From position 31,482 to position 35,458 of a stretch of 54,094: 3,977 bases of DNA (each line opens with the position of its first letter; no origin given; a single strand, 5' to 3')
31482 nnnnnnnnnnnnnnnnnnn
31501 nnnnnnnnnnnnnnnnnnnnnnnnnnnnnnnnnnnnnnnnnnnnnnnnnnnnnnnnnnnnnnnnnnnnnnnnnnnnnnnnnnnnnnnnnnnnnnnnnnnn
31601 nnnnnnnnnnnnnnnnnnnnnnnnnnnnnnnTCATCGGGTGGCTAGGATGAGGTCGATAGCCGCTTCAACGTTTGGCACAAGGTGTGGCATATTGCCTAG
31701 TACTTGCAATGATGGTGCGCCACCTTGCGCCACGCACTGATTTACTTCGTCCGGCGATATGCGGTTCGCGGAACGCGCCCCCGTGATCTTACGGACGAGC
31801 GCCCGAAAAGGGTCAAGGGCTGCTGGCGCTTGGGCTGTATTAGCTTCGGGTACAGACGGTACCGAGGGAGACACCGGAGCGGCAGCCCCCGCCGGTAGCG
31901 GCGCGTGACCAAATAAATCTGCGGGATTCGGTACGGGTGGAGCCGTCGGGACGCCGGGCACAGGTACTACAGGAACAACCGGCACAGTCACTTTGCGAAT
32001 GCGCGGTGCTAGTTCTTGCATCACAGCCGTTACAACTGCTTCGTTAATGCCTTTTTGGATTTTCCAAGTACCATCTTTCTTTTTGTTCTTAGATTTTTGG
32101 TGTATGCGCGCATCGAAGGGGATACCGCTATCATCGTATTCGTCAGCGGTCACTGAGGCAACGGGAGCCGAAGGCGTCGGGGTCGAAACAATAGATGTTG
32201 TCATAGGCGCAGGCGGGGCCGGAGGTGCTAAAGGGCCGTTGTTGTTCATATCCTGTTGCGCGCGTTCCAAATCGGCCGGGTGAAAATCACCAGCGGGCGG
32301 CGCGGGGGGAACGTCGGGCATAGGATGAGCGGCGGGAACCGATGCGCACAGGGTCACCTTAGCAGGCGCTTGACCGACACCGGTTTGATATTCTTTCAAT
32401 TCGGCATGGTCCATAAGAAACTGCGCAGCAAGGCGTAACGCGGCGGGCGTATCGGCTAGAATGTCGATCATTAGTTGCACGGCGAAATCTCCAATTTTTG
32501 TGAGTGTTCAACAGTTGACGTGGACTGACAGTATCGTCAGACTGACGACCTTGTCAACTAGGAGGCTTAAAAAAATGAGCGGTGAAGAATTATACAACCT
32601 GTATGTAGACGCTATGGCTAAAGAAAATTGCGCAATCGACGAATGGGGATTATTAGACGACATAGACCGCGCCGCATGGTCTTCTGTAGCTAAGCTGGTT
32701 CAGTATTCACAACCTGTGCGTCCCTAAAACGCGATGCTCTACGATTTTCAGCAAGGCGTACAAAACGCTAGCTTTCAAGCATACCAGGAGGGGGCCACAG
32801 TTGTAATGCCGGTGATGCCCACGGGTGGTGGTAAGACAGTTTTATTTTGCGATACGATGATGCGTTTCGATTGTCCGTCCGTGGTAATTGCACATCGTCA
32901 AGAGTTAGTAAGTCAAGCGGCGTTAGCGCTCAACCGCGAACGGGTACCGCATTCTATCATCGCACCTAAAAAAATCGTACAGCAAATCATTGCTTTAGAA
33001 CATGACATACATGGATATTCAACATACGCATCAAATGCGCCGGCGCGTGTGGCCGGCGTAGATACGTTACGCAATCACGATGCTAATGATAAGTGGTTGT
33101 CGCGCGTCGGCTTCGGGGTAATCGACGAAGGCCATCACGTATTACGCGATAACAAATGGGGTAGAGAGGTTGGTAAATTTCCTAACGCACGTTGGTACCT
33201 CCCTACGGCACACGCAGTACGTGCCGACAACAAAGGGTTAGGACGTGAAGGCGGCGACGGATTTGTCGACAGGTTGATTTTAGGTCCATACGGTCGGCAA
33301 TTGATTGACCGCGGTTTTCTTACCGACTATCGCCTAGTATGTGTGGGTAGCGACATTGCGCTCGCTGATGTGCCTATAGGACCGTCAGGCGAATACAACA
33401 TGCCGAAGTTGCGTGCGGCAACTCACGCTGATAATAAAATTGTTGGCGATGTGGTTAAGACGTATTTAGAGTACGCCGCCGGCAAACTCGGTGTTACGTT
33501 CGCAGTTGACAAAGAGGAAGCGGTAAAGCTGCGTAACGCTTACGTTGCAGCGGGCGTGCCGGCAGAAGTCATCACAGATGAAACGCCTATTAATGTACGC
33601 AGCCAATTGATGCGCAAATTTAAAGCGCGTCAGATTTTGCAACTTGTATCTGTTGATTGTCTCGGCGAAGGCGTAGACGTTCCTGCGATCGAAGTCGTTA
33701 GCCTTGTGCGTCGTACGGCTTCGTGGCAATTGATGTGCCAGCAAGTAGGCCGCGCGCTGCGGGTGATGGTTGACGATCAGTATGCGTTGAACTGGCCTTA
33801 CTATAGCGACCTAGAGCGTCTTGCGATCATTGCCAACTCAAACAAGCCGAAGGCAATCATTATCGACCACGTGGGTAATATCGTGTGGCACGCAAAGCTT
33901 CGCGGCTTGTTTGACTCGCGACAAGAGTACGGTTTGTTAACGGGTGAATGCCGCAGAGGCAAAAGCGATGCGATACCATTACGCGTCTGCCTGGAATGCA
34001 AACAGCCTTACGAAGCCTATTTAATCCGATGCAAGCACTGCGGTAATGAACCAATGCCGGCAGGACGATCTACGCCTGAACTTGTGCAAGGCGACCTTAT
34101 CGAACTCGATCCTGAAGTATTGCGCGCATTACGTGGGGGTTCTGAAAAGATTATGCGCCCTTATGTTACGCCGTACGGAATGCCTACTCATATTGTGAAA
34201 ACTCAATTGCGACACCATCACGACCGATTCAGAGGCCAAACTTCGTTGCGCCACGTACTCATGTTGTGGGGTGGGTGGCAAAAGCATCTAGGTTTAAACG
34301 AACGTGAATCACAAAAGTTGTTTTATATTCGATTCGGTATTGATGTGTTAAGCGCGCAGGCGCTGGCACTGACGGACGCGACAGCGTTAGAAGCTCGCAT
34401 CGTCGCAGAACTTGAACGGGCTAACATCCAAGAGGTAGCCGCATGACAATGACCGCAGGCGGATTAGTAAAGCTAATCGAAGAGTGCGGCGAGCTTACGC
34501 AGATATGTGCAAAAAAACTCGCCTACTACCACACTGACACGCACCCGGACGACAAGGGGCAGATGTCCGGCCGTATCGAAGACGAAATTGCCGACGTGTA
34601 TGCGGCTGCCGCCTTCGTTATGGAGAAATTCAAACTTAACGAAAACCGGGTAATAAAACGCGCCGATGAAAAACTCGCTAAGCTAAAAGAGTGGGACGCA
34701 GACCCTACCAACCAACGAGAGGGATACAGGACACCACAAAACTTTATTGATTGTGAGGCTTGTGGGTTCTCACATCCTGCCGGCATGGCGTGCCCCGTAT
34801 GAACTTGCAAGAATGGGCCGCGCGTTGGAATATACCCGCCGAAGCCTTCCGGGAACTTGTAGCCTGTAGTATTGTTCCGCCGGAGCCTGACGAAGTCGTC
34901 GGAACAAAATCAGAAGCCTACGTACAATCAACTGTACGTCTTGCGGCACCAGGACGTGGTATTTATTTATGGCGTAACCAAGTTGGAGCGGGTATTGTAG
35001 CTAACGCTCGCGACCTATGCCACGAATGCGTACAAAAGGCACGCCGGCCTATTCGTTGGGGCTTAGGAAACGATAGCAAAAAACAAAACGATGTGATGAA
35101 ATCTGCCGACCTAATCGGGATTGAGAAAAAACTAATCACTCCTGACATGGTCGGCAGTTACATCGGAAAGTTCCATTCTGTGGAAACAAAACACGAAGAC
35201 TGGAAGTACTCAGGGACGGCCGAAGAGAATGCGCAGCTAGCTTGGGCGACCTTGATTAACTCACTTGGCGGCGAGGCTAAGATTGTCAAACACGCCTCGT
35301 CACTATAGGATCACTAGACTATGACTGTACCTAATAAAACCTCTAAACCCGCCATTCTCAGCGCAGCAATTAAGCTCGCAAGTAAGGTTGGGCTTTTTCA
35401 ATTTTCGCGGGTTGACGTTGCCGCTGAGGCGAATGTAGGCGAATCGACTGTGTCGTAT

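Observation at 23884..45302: Family of ~60-bp early promoter cassettes with a 16-bp dyad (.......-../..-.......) filling the -35/-10 spacer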

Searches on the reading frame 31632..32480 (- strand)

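Call 9: search_protein_families(library=pfam, proteins=[window:31632-32480:-], max_evalue=0.001)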
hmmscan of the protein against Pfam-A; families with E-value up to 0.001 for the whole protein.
window:31632-32480:- (282 aa): 0 families

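Call 11: search_protein_families(library=phrogs, proteins=[window:31632-32480:-], max_evalue=0.001)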
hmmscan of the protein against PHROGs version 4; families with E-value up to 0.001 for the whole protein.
window:31632-32480:- (282 aa): 2 families
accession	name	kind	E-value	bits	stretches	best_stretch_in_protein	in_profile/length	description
phrog_11133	-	unknown function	2.9e-14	54.5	1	108-275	130-314/320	-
phrog_29341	-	unknown function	0.0004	21.2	1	107-218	40-155/247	-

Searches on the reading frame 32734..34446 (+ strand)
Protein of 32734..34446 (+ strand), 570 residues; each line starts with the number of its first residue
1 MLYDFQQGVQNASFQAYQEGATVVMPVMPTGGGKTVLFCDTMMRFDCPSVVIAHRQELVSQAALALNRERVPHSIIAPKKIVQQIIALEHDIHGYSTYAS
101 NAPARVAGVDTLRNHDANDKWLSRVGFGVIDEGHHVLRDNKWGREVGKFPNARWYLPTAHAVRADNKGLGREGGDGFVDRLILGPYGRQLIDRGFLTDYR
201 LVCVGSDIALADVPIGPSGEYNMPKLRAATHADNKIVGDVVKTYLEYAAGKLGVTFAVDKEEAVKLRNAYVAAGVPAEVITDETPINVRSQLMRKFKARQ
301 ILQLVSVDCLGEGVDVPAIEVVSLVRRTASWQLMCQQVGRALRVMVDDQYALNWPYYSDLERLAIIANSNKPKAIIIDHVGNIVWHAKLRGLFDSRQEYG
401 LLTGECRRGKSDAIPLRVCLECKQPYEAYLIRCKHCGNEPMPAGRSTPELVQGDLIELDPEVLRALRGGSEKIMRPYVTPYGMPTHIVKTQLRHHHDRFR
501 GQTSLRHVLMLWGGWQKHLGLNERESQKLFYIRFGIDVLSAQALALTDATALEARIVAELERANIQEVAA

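Call 9: search_protein_families(library=pfam, proteins=[window:32734-34446:+], max_evalue=0.001)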
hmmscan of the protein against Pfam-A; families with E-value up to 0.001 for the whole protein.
window:32734-34446:+ (570 aa): 3 families
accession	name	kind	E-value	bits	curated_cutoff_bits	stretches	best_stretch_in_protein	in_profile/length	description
PF00271.37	Helicase_C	-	8.8e-10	39.3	23.5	1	255-344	20-109/110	Helicase conserved C-terminal domain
PF04851.21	ResIII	-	1.9e-08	34.9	22.5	1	3-149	5-150/164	Type III restriction enzyme, res subunit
PF00270.35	DEAD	-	4.7e-05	23.6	26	1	9-139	3-132/167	DEAD/DEAH box helicase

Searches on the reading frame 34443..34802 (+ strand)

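Call 11: search_protein_families(library=phrogs, proteins=[window:34443-34802:+], max_evalue=0.001)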
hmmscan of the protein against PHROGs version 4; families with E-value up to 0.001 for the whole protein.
window:34443-34802:+ (119 aa): 3 families
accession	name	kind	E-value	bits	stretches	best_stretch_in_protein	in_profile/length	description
phrog_4856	-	other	2e-12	48.2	1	1-82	84-164/195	nucleoside triphosphate pyrophosphohydrolase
phrog_25433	-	unknown function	1.4e-09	39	1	4-88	18-103/210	-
phrog_2245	-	other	1e-05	26.4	1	9-83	139-203/218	nucleoside triphosphate pyrophosphohydrolase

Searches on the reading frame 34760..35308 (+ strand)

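Call 11: search_protein_families(library=phrogs, proteins=[window:34760-35308:+], max_evalue=0.001)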
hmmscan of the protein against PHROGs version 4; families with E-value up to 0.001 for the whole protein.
window:34760-35308:+ (182 aa): 1 family
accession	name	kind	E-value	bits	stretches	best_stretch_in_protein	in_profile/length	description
phrog_93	-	DNA, RNA and nucleotide metabolism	4.3e-12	46.5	1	13-178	310-430/613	endonuclease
